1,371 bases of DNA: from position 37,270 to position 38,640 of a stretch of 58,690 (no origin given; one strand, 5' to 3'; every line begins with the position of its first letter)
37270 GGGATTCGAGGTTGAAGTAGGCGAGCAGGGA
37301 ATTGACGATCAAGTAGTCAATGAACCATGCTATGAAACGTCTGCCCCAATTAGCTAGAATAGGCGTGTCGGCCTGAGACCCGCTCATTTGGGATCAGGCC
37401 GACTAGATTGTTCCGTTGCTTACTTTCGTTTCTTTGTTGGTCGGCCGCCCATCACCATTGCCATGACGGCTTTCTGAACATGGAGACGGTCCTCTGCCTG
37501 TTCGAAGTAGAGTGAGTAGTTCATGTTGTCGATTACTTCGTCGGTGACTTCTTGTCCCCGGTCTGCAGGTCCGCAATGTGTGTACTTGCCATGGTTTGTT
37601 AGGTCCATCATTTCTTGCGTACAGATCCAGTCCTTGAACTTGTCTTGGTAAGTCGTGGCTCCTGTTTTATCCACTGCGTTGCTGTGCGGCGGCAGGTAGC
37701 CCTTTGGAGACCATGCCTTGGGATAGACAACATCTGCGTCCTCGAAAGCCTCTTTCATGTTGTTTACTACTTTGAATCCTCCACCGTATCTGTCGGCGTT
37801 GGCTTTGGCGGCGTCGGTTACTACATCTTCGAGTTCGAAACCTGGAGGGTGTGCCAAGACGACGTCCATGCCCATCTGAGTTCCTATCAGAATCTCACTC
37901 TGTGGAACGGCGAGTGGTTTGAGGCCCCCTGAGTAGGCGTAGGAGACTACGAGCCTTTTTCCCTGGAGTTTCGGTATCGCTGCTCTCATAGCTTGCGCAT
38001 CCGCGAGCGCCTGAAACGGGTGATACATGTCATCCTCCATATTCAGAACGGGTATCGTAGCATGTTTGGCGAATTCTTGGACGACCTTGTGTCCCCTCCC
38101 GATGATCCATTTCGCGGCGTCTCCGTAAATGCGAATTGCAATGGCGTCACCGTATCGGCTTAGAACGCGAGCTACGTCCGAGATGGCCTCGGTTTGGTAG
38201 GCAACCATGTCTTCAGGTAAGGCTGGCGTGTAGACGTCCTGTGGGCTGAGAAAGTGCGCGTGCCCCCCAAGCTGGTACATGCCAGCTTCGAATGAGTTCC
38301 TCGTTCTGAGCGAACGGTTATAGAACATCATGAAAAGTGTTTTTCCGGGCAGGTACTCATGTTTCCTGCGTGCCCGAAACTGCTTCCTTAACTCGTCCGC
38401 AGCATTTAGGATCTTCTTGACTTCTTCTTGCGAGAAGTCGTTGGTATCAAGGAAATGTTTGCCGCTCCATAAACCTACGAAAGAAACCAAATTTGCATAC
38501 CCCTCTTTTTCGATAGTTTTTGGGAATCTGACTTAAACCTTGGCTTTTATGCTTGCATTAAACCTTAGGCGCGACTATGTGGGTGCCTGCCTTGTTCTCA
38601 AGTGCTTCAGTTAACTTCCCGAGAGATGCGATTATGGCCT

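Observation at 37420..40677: Carbamate kinase flanked by two divergent YgeW-like carbamoyltransferases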

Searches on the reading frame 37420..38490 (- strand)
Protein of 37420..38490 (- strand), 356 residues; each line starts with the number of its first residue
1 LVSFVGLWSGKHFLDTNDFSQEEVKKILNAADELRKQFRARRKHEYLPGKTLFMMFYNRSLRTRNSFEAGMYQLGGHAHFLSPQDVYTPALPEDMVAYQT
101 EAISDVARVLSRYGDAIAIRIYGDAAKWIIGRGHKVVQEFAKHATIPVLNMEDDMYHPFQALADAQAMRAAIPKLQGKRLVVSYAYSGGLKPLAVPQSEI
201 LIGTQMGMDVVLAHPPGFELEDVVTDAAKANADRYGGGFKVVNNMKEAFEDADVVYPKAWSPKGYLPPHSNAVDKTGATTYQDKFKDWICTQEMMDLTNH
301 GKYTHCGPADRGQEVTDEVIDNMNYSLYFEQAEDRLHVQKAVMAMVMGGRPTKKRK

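Call 4: search_protein_families(library=ncbifam, proteins=[window:37420-38490:-])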
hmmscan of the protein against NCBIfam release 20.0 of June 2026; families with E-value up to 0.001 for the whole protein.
window:37420-38490:- (356 aa): 16 families
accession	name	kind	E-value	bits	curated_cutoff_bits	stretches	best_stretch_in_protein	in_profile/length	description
NF003384.0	PRK04523.1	equivalog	3.5e-81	272.9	288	1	11-347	4-333/336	N-acetylornithine carbamoyltransferase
NF001986.0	PRK00779.1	subfamily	1.4e-68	231.3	306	1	10-348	5-305/307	ornithine carbamoyltransferase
TIGR00658.1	orni_carb_tr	equivalog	2e-68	230.8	280.85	1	11-347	1-303/304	ornithine carbamoyltransferase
TIGR04384.1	putr_carbamoyl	exception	1.1e-59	202.2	500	1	12-348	1-308/330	putrescine carbamoyltransferase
NF011380.0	PRK14805.1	equivalog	1.1e-51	175.7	421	1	11-347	2-300/302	ornithine carbamoyltransferase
NF005538.0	PRK07200.1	equivalog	6.6e-48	163.7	453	1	11-331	22-361/396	knotted carbamoyltransferase YgeW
TIGR03316.1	ygeW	equivalog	3.3e-46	157.9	500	1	11-331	19-358/391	knotted carbamoyltransferase YgeW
NF003286.0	PRK04284.1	subfamily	5.5e-35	121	515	1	11-348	7-331/332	ornithine carbamoyltransferase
NF002032.1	PRK00856.1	equivalog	1.2e-31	110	263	1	11-347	1-297/297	aspartate carbamoyltransferase catalytic subunit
TIGR00670.1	asp_carb_tr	equivalog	3.8e-30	105.1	236.95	1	11-347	1-303/304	aspartate carbamoyltransferase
NF002470.0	PRK01713.1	equivalog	1.3e-29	103.7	545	1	11-264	8-238/334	ornithine carbamoyltransferase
NF009213.0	PRK12562.1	subfamily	6.7e-29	101.3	559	1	10-347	6-332/334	ornithine carbamoyltransferase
NF011379.0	PRK14804.1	equivalog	3.6e-27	95.3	373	1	11-344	7-306/311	ornithine carbamoyltransferase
NF006046.0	PRK08192.1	equivalog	1.1e-20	74.2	512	1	8-348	4-318/339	aspartate carbamoyltransferase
NF008853.0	PRK11891.1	equivalog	1.2e-17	63.7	560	1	11-348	89-399/430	aspartate carbamoyltransferase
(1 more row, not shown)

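Call 5: search_solved_structures(query=window:37420-38490:-, max_evalue=1e-10, show_alignments=2)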
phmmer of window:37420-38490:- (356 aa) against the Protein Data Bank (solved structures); distinct sequences matched with E-value up to 1e-10: 52.
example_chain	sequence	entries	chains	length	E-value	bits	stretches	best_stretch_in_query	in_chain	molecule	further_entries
3m5c_A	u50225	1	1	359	2.7e-60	207.5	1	9-349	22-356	N-acetylornithine carbamoyltransferase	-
3l05_A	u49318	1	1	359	6.4e-60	206.2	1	9-349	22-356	N-acetylornithine carbamoyltransferase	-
3l02_A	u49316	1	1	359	8.5e-60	205.8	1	9-349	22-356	N-acetylornithine carbamoyltransferase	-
3l06_A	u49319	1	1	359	8.6e-60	205.8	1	9-349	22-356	N-acetylornithine carbamoyltransferase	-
3kzc_A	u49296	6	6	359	9.6e-60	205.6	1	9-349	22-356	N-acetylornithine carbamoyltransferase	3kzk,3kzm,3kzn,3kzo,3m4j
3l04_A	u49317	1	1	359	1.1e-59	205.4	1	9-349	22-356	N-acetylornithine carbamoyltransferase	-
3m5d_A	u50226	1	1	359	1.3e-59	205.2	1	9-349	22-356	N-acetylornithine carbamoyltransferase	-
3m4n_A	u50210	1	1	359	1.8e-59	204.7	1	9-349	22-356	N-acetylornithine carbamoyltransferase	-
1pvv_A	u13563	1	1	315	7.9e-54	186.2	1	9-349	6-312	Ornithine carbamoyltransferase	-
1a1s_A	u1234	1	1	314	8.9e-54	186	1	9-349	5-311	ORNITHINE CARBAMOYLTRANSFERASE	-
3q98_A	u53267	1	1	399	5.8e-39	137.3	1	11-328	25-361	transcarbamylase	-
2yfk_A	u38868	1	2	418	6.2e-39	137.2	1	12-330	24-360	ASPARTATE/ORNITHINE CARBAMOYLTRANSFERASE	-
8qeu_A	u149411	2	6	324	2.1e-37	132.2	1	11-348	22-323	Ornithine transcarbamylase, chloroplastic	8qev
4f2g_A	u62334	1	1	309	6.1e-37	130.6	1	11-350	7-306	Ornithine carbamoyltransferase 1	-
4nf2_A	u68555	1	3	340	7.2e-36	127.1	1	11-345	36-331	Ornithine carbamoyltransferase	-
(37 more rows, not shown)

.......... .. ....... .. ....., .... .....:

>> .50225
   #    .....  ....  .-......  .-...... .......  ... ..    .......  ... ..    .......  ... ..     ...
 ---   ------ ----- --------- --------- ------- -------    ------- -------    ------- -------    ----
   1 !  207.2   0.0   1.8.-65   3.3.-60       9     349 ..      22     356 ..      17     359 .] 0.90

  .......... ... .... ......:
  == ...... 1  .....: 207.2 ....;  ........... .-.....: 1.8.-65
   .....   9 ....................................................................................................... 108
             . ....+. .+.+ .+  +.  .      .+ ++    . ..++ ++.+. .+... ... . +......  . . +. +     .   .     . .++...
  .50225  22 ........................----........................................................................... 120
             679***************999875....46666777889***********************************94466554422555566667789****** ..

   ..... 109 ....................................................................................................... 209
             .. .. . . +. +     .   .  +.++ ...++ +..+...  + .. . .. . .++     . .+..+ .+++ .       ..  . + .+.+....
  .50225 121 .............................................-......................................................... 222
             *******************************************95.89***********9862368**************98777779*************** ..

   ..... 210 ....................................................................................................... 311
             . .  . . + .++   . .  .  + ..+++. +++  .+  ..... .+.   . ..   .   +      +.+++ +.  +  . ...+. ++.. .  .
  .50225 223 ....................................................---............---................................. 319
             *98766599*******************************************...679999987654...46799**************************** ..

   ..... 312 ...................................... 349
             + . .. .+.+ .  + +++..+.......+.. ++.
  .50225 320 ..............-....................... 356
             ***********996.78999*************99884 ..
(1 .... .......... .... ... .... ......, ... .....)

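Call 11: find_homologous_proteins(query=window:37420-38490:-, max_evalue=1e-20)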
Query window:37420-38490:- (356 aa): 6787 proteins with E <= 1e-20 among 8000 candidates; the best 120 are listed.
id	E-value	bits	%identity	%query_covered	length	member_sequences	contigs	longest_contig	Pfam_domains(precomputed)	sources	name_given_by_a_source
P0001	1.7e-242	822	100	100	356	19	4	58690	PF00185.31,PF02729.27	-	-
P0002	5.2e-226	767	92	100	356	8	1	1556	PF00185.31,PF02729.27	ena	-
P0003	1.2e-217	740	89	100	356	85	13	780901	PF00185.31,PF02729.27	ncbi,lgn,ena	ncbi:MAG: ornithine carbamoyltransferase [Candidatus Bathyarchaeia archaeon]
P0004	2.2e-217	739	90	100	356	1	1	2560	PF00185.31,PF02729.27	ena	-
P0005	4.1e-217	738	90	100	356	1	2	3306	PF00185.31,PF02729.27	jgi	-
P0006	1.5e-215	733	87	100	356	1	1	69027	PF00185.31,PF02729.27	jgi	jgi:ornithine carbamoyltransferase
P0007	5.5e-215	731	88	100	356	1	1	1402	PF00185.31,PF02729.27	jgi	-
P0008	2.9e-214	729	88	100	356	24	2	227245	PF00185.31,PF02729.27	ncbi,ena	-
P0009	6.0e-212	721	87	100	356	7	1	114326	PF00185.31,PF02729.27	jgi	jgi:ornithine carbamoyltransferase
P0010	3.0e-211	719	87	100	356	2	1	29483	PF00185.31,PF02729.27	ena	-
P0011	3.3e-211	719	87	100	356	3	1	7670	PF00185.31,PF02729.27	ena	-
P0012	6.3e-211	718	87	100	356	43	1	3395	PF00185.31,PF02729.27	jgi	-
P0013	2.0e-210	716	87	100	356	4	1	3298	PF00185.31,PF02729.27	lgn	-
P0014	2.3e-210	716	86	100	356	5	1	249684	PF00185.31,PF02729.27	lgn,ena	-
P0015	2.3e-210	716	86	100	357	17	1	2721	PF00185.31,PF02729.27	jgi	-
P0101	1.1e-179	615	74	99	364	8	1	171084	PF00185.31,PF02729.27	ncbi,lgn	-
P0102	1.4e-179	615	77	97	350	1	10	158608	PF00185.31,PF02729.27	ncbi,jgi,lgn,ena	ncbi:MAG: ornithine carbamoyltransferase [Nitrososphaerota archaeon]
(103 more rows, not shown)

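Call 27: find_encoding_contigs(protein=P0102, flank=10000, max_places=2)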
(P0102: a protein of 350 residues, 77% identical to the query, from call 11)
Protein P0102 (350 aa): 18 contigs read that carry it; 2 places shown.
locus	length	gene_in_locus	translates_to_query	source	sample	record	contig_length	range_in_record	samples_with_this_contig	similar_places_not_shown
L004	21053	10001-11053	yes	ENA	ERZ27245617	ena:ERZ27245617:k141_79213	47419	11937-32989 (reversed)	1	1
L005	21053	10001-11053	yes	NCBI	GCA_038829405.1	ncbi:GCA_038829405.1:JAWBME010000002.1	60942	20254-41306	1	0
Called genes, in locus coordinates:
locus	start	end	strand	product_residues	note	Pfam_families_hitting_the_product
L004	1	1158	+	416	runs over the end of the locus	PF04055:Radical_SAM, PF13353:Fer4_12, PF13186:SPASM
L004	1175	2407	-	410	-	PF01941:AdoMet_Synthase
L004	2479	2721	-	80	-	PF01423:LSM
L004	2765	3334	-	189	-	PF12773:DZR (faint)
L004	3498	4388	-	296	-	PF09202:Rio2_N, PF00069:Pkinase (weak), PF01163:RIO1, PF03109:ABC1 (weak)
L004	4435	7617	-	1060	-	PF00133:tRNA-synt_1, PF01406:tRNA-synt_1e (faint), PF13603:tRNA-synt_1_2 (weak), PF09334:tRNA-synt_1g, PF08264:Anticodon_1, PF19302:DUF5915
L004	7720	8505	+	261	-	PF01048:PNP_UDP_1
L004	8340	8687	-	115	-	-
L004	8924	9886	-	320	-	PF00696:AA_kinase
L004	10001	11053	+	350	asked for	PF02729:OTCace_N, PF00185:OTCace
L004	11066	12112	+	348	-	PF00291:PALP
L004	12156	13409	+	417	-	PF00291:PALP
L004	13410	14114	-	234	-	PF01177:Asp_Glu_race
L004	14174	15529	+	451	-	PF01979:Amidohydro_1, PF07969:Amidohydro_3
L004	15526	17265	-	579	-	PF00005:ABC_tran, PF02463:SMC_N (weak), PF13175:AAA_15 (faint), PF13304:AAA_21 (faint), PF13401:AAA_22 (faint), PF13555:AAA_29 (faint), PF00005:ABC_tran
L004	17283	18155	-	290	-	PF02361:CbiQ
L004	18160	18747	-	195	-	-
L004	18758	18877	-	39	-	-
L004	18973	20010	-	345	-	PF02729:OTCace_N, PF00185:OTCace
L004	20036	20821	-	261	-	PF01973:MptE-like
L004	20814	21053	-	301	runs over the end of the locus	PF02649:GCHY-1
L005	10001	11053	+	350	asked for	PF02729:OTCace_N, PF00185:OTCace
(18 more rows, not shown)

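Call 28: find_encoding_contigs(protein=P0101, flank=10000, max_places=2)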
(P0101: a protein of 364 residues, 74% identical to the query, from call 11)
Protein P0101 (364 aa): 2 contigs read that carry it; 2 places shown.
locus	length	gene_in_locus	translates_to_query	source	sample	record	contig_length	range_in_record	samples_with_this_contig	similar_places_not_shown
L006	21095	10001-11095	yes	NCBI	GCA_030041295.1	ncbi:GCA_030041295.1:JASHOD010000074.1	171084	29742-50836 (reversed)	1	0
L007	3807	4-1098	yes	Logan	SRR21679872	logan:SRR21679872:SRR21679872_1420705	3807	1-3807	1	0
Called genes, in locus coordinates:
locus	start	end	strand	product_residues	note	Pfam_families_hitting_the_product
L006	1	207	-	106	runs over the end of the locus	-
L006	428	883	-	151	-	-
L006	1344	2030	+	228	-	-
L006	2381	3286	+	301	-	PF04240:Caroten_synth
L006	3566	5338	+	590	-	PF01979:Amidohydro_1, PF07969:Amidohydro_3 (faint), PF13382:Adenine_deam_C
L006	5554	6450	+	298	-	PF00941:FAD_binding_5, PF03450:CO_deh_flav_C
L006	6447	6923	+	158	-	PF00111:Fer2, PF01799:Fer2_2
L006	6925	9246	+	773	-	PF01315:Ald_Xan_dh_C, PF02738:MoCoBD_1, PF20256:MoCoBD_2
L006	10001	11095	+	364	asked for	PF02729:OTCace_N, PF00185:OTCace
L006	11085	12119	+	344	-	PF00291:PALP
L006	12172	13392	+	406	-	PF00291:PALP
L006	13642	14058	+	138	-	PF00111:Fer2 (weak), PF13085:Fer2_3 (weak), PF01799:Fer2_2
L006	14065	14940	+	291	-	PF00941:FAD_binding_5, PF03450:CO_deh_flav_C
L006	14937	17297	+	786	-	PF01315:Ald_Xan_dh_C, PF02738:MoCoBD_1, PF20256:MoCoBD_2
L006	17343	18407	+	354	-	PF02729:OTCace_N, PF00185:OTCace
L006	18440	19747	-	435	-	PF01979:Amidohydro_1, PF07969:Amidohydro_3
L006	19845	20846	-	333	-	PF00296:Bac_luciferase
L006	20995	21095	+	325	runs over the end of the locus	PF00696:AA_kinase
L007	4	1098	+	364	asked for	PF02729:OTCace_N, PF00185:OTCace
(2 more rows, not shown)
